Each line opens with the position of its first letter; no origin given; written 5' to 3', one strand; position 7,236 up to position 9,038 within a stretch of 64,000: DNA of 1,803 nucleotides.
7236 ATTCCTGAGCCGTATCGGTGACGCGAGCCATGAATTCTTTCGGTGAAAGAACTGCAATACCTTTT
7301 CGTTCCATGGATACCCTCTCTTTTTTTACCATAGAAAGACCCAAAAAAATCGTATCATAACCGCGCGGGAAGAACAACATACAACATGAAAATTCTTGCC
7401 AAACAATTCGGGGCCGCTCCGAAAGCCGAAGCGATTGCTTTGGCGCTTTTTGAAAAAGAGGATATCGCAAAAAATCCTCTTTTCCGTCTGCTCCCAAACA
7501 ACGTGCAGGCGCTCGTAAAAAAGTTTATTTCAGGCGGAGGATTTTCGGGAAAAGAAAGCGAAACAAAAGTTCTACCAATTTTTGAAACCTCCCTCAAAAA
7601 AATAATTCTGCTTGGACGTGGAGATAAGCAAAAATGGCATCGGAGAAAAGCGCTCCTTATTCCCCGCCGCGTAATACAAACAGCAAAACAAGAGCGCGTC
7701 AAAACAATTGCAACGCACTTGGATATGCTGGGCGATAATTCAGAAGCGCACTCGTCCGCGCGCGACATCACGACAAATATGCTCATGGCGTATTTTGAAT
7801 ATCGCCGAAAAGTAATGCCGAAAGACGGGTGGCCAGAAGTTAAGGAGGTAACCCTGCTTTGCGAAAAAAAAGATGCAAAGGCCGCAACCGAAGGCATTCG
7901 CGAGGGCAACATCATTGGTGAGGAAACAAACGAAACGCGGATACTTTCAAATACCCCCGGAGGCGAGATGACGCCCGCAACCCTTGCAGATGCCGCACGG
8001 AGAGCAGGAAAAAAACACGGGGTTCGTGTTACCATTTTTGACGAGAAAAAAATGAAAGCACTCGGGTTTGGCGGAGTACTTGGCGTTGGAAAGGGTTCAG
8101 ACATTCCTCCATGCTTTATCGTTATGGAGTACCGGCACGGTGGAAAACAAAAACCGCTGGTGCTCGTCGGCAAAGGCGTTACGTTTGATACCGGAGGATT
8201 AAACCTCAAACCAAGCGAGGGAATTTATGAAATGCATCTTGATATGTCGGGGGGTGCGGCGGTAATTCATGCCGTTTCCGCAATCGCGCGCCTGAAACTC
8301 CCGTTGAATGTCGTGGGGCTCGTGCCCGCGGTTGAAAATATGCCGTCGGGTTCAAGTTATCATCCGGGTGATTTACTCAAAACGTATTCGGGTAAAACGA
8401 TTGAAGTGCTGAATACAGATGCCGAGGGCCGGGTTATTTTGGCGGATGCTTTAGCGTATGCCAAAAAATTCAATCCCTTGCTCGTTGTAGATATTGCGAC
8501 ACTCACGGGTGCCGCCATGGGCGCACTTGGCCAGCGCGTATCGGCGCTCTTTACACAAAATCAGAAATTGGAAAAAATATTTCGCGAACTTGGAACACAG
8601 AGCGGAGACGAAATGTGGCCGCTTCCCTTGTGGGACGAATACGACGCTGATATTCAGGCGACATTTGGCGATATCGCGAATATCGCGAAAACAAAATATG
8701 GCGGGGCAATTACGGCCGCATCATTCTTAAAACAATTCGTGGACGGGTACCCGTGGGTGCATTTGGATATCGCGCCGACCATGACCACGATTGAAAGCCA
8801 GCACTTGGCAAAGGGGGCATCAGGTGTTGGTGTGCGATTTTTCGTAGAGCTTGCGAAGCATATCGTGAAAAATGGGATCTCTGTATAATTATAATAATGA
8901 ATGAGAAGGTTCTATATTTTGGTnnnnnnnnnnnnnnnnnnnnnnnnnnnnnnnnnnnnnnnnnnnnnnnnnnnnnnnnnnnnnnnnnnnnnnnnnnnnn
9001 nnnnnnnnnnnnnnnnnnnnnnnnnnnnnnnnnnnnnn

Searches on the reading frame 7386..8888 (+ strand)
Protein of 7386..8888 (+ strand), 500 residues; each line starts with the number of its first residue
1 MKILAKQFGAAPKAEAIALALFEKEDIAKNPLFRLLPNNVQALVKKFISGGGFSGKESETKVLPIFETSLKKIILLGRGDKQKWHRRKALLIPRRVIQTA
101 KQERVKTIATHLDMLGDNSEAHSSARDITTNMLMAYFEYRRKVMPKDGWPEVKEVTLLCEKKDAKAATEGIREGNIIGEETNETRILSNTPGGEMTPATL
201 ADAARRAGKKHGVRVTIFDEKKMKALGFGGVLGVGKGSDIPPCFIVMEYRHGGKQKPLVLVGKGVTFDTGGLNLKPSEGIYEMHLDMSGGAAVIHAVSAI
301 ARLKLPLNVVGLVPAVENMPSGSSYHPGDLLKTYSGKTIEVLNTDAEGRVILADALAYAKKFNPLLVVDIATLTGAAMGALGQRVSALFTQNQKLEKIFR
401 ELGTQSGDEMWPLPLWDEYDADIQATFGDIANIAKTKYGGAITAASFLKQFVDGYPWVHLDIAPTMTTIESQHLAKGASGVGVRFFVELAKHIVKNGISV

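Call 18: search_protein_families(library=ncbifam, proteins=[window:7386-8888:+], max_evalue=0.00001)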
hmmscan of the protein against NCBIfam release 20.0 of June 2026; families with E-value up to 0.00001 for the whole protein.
window:7386-8888:+ (500 aa): 13 families
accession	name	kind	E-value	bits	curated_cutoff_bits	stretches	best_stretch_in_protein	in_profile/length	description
NF002074.0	PRK00913.1-4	equivalog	3e-128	428.8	415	1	12-485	13-485/496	leucyl aminopeptidase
NF002073.0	PRK00913.1-2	equivalog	1.2e-126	423.5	432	1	9-496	15-504/505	leucyl aminopeptidase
NF002083.0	PRK00913.3-5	equivalog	8.1e-122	407.6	468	1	28-493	29-490/492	leucyl aminopeptidase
NF002082.0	PRK00913.3-4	equivalog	2.2e-118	396.2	552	1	67-492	64-502/504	leucyl aminopeptidase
NF002077.0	PRK00913.2-4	equivalog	6.7e-115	385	471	1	7-490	8-495/501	leucyl aminopeptidase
NF002076.0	PRK00913.2-3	equivalog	2.5e-110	369.9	491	1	13-490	14-490/494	leucyl aminopeptidase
NF002075.0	PRK00913.2-2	equivalog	2.6e-109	366.3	468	1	13-491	19-497/502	leucyl aminopeptidase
NF002072.0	PRK00913.1-1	equivalog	1.4e-95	320.7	826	1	50-486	49-488/502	leucyl aminopeptidase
NF002081.0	PRK00913.3-3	equivalog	9.8e-88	295.1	485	1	96-495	78-483/485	leucyl aminopeptidase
NF002078.0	PRK00913.2-5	equivalog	4e-78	263.2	622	1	13-488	15-492/500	leucyl aminopeptidase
NF002080.0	PRK00913.3-2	equivalog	1.4e-75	254.9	475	1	131-492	87-443/447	leucyl aminopeptidase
NF003450.0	PRK05015.1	equivalog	2.8e-70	237.2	437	1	184-489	110-424/429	aminopeptidase PepB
NF002079.0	PRK00913.3-1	equivalog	2e-66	224.7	1013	1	158-495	151-494/496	leucyl aminopeptidase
